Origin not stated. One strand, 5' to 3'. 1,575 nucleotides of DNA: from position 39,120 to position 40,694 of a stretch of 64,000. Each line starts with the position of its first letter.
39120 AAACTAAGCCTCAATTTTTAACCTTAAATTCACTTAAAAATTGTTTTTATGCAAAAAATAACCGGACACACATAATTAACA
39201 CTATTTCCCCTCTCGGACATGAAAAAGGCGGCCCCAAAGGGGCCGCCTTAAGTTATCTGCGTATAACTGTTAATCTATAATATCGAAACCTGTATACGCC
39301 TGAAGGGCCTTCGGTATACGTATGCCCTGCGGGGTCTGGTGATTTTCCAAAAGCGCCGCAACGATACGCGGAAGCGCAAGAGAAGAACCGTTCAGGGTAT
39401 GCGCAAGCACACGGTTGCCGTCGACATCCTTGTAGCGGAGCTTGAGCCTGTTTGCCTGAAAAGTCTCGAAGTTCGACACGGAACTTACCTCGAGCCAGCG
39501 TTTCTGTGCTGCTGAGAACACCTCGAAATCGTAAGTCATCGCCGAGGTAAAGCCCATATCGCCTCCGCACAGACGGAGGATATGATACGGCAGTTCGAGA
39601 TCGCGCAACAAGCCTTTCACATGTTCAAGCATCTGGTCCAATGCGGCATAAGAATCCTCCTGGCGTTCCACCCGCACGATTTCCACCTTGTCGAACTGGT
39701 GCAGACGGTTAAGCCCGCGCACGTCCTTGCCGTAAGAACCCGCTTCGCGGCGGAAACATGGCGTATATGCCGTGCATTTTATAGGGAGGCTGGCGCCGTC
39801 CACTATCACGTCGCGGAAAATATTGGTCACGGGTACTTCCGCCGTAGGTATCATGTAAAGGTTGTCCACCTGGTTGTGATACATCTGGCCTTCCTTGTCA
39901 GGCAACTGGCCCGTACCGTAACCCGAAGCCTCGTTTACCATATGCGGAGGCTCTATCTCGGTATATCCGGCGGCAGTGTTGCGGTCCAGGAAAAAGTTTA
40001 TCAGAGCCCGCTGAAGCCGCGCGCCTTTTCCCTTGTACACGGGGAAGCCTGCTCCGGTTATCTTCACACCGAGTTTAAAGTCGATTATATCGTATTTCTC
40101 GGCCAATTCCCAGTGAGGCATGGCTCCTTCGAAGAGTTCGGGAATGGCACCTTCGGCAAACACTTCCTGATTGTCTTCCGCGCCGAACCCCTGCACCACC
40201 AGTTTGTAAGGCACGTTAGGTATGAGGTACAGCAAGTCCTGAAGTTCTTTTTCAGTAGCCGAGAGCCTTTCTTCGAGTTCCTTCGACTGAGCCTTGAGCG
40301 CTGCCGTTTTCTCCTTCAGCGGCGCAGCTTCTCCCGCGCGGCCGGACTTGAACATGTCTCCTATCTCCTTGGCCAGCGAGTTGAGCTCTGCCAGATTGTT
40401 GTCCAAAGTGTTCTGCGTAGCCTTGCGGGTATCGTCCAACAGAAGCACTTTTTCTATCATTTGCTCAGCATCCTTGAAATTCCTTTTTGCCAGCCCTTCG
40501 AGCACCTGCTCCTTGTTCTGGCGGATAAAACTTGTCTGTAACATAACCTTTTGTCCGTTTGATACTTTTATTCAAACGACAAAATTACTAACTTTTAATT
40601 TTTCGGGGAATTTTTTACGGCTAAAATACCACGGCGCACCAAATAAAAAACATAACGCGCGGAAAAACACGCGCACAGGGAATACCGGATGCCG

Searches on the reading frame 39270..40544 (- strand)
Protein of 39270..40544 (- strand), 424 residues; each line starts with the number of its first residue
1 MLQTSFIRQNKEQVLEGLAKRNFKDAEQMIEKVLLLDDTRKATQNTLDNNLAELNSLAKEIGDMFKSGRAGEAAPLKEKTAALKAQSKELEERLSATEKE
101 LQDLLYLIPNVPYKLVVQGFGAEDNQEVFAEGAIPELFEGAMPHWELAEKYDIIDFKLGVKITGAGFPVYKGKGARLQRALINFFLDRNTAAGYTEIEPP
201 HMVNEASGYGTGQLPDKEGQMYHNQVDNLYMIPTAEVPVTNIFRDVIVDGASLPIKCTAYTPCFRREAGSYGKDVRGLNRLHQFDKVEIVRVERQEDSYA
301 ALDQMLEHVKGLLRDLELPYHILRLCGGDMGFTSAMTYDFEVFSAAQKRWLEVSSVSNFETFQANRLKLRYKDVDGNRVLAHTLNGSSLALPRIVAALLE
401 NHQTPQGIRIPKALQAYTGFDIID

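Call 11: find_related_loci(query=window:39270-40544:-, collection=genome_contigs, flank=4000)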
Query window:39270-40544:- (424 aa) in genome_contigs; peptide patterns used: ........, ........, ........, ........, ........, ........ (x = any residue, [..] = any of these).
600 stretches matched a pattern (row limit reached: there are more); 600 encode a relative of the query (tblastn E <= 1e-3); the best 80 are kept; 80 distinct loci.
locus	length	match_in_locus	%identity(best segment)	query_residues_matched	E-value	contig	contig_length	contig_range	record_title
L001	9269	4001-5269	71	1-424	0e+0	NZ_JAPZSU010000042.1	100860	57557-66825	MAG: Flavobacterium sp. isolate LE19-131.1C c_000000001240, whole genome shotgun sequence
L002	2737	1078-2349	70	1-424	0e+0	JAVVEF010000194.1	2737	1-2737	MAG: Lutibacter sp. isolate TamC13-14 NODE_30239_length_2737_cov_13.433632, whole genome shotgun sequence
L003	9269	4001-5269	70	1-424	0e+0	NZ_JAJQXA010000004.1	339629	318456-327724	Flavobacterium soyae strain SCIV07 NODE_4_length_339629_cov_18.138853, whole genome shotgun sequence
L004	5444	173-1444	71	1-424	0e+0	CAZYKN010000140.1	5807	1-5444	MAG TPA_asm: uncultured Flavobacteriaceae bacterium isolate SRP163575_co1_384 genome assembly, contig: NODE_30048_length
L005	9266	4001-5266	71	1-423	0e+0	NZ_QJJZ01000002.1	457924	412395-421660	Arenibacter sp. ARW7G5Y1 Ga0206399_102, whole genome shotgun sequence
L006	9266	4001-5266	71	1-423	0e+0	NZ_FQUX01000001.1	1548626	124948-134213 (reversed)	Arenibacter palladensis strain DSM 17539, whole genome shotgun sequence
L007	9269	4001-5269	70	1-424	0e+0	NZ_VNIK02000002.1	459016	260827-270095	Flagellimonas hadalis strain MT-229 Scaffold2, whole genome shotgun sequence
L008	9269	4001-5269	69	1-424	0e+0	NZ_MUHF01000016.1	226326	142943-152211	Flavobacterium reichenbachii strain DSM 21791 43417_contig_16, whole genome shotgun sequence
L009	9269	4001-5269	69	1-424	0e+0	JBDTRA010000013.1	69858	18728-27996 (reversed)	MAG: Flavobacterium sp. isolate cluster3_bin.235 NODE_801_length_69858_cov_17.880349, whole genome shotgun sequence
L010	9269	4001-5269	68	1-424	0e+0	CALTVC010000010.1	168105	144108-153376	MAG: uncultured Flavobacterium sp. isolate x4u0SA5lwb_bin.23.MAG genome assembly, contig: NODE_63_length_168105_cov_30.3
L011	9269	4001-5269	69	1-424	0e+0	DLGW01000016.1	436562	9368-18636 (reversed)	MAG TPA_asm: Flavobacteriaceae bacterium UBA7684 UBA7684_contig_817, whole genome shotgun sequence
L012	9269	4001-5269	68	1-424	0e+0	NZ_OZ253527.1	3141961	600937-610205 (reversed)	MAG: Flavobacterium sp. isolate 96db6ad6-466c-4566-a796-db99db3e51df chromosome 1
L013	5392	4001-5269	69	1-424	0e+0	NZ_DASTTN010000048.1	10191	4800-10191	MAG: Flavobacterium sp. isolate SMAG_U2307 k141_793953, whole genome shotgun sequence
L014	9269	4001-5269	70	1-424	0e+0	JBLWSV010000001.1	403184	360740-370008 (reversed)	MAG: Allomuricauda sp. isolate EA02-02 A02.021.metabat.3RE.5K@1, whole genome shotgun sequence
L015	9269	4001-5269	69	1-424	0e+0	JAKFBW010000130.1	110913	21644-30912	MAG: Flavobacterium sp. isolate LC005 contig-124_67, whole genome shotgun sequence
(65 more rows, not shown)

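Call 12: find_encoding_contigs(protein=window:39270-40544:-, flank=4000, max_places=10)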
Protein window:39270-40544:- (424 aa): 6 contigs read that carry it; 3 places shown.
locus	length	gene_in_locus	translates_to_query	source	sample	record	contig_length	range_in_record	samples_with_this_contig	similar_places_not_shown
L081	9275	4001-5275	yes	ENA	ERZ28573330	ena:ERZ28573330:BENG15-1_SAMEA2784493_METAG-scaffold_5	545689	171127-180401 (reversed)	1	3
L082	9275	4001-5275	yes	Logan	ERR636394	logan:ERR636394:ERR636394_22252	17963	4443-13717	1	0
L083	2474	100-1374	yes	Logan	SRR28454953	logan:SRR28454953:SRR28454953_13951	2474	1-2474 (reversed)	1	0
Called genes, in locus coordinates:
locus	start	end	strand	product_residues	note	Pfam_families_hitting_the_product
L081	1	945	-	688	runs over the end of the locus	PF01432:Peptidase_M3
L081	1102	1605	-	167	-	-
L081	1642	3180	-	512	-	PF13541:ChlI, PF20030:bpMoxR (faint), PF05496:RuvB_N (faint), PF00158:Sigma54_activat (faint), PF00493:MCM, PF01078:Mg_chelatase, PF07728:AAA_5, PF13335:Mg_chelatase_C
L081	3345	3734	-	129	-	PF00903:Glyoxalase, PF13669:Glyoxalase_4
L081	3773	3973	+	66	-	-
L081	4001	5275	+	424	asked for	PF02403:Seryl_tRNA_N, PF00587:tRNA-synt_2b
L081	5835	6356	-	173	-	PF04306:DUF456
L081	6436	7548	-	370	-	PF12679:ABC2_membrane_2, PF12698:ABC2_membrane_3, PF01061:ABC2_membrane, PF12730:ABC2_membrane_4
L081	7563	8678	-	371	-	PF12679:ABC2_membrane_2, PF12698:ABC2_membrane_3, PF01061:ABC2_membrane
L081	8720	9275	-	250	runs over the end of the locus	PF00005:ABC_tran, PF13304:AAA_21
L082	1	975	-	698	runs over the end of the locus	PF01432:Peptidase_M3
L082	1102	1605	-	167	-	-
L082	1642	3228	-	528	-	PF13541:ChlI, PF20030:bpMoxR (faint), PF00158:Sigma54_activat (faint), PF00493:MCM, PF01078:Mg_chelatase, PF05496:RuvB_N (faint), PF07728:AAA_5, PF13335:Mg_chelatase_C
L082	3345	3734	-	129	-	PF00903:Glyoxalase, PF13669:Glyoxalase_4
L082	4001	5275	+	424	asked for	PF02403:Seryl_tRNA_N, PF00587:tRNA-synt_2b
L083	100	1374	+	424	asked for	PF02403:Seryl_tRNA_N, PF00587:tRNA-synt_2b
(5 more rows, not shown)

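Call 32: list_cluster_members(proteins=[window:39270-40544:-, window:38189-38710:+, P0004, P0007, P0008, P0006])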
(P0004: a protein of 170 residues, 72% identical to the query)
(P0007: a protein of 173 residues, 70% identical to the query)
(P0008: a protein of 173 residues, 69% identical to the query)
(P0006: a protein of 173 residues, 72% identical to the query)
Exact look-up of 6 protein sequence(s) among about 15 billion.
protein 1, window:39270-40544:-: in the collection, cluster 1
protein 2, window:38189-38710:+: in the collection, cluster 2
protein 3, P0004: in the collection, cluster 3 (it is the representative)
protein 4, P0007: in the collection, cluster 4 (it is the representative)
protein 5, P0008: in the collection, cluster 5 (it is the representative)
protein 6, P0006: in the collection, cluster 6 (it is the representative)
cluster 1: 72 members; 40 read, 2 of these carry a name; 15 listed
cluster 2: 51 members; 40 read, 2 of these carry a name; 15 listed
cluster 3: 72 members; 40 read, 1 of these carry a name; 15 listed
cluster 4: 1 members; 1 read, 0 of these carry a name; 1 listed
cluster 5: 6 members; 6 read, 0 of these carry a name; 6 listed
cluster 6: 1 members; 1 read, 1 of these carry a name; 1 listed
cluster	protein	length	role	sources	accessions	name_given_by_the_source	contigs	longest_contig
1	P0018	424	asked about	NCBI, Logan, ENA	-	-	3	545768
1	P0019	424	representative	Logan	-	-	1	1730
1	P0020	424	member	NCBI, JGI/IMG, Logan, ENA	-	serine--tRNA ligase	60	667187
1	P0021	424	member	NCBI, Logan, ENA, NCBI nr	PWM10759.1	MAG: serine--tRNA ligase [Flavobacteriales bacterium]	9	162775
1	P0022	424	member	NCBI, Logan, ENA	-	-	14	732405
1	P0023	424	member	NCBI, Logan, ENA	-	-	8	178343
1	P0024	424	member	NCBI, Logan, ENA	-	-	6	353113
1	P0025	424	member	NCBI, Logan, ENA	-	-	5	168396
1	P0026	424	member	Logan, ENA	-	-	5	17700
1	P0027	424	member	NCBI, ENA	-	-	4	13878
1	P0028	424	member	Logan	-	-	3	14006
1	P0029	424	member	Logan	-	-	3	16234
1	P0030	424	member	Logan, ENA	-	-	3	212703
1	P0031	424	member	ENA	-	-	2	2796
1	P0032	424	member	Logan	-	-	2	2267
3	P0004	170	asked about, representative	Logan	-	-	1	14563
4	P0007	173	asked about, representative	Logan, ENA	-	-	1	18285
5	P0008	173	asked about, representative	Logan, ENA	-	-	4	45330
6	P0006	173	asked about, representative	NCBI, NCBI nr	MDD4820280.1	MAG: DUF456 domain-containing protein [Flavobacteriales bacterium] | DUF456 domain-containing protein [Flavobacteriales bacterium]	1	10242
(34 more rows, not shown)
